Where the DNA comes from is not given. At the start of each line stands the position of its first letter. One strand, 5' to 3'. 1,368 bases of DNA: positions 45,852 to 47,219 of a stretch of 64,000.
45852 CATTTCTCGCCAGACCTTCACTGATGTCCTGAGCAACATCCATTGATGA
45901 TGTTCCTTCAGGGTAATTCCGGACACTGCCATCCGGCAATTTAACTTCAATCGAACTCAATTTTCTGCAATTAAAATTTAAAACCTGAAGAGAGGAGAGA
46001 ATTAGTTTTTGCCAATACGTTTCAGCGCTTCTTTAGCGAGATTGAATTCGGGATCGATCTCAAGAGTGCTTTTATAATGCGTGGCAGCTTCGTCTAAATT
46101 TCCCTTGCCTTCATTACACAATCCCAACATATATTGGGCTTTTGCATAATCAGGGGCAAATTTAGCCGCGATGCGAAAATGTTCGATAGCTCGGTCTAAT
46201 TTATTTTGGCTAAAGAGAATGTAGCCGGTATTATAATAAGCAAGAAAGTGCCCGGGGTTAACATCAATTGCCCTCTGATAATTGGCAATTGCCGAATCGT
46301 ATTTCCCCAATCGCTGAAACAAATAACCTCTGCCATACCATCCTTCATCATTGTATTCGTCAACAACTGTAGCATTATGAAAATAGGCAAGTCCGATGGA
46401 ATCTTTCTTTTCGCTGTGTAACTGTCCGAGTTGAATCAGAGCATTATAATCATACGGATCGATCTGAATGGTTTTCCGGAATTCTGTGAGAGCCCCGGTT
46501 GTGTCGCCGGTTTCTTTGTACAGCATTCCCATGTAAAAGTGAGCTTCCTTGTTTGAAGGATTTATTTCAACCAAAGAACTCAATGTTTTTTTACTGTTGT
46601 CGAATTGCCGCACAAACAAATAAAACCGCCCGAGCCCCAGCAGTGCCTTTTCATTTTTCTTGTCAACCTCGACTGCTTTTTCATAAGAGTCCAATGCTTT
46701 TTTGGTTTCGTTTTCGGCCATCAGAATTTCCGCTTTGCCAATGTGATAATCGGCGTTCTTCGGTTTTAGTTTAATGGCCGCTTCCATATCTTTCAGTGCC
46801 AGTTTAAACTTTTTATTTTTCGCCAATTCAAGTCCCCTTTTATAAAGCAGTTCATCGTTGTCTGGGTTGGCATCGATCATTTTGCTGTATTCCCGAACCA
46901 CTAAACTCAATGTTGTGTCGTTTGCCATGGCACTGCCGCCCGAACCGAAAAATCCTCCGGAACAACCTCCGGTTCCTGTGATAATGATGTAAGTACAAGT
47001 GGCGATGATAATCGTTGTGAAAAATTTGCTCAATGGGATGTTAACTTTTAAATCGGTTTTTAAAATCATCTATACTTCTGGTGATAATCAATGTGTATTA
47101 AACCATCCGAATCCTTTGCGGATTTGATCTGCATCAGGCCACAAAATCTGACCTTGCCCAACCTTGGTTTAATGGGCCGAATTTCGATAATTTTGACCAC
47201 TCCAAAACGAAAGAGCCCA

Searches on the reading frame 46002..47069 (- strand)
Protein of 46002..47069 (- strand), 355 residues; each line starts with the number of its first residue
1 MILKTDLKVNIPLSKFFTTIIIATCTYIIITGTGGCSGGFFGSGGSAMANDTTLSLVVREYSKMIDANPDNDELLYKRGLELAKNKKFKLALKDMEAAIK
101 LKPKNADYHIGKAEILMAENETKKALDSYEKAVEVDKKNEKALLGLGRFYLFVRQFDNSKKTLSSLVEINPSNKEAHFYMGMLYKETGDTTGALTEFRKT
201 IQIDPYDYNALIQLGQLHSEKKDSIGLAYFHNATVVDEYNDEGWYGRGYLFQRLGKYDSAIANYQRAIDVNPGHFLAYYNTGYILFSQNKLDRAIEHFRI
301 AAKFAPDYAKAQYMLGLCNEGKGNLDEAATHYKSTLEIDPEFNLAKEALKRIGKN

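Call 42: search_protein_families(library=pfam, proteins=[window:46002-47069:-], max_evalue=0.00001)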
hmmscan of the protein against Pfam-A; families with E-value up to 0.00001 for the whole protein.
window:46002-47069:- (355 aa): 20 families
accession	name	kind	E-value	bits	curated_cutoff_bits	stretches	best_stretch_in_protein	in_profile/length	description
PF07719.23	TPR_2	-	9.9e-41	134.9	27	1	242-274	2-34/34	Tetratricopeptide repeat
PF00515.34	TPR_1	-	3.8e-39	131.4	27.8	1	243-273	3-33/34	Tetratricopeptide repeat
PF13414.12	TPR_11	-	5.2e-38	128.9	26.8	2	248-286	1-39/42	TPR repeat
PF13432.12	TPR_16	-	2.5e-34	117.8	32.7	2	245-308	1-64/65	Tetratricopeptide repeat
PF13431.12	TPR_17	-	2.9e-33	111.8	24.4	0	264-296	2-34/34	Tetratricopeptide repeat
PF13181.12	TPR_8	-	2.7e-31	105.4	25.7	0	243-273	3-33/34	Tetratricopeptide repeat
PF13428.12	TPR_14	-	1.4e-27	93.8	23.5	0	242-280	2-40/44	Tetratricopeptide repeat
PF14559.12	TPR_19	-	1.6e-27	96.1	25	1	116-177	1-62/68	Tetratricopeptide repeat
PF13174.12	TPR_6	-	1.7e-20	72.7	26.3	0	175-205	1-31/33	Tetratricopeptide repeat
PF13424.12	TPR_12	-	3.5e-16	59.6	30.1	0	244-299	6-69/77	Tetratricopeptide repeat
PF24575.1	TPR_Slam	-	6.2e-16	59.2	35.2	0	244-298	50-104/104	Surface lipoprotein assembly modifier, N-terminal TPR repeats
PF23914.1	TPR_CcmH_CycH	-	5e-14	52.9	42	1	114-203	58-150/158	Cytochrome c-type biogenesis protein H TPR domain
PF13371.12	TPR_9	-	8.9e-12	45.3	35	0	64-109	21-66/73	Tetratricopeptide repeat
PF13176.12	TPR_7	-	4.2e-09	36.2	27.9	0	113-141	6-34/36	Tetratricopeptide repeat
PF25060.1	ARM_TT21_2nd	-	5.1e-09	36.4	27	1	95-181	46-133/270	Tetratricopeptide repeat protein 21 second ARM domain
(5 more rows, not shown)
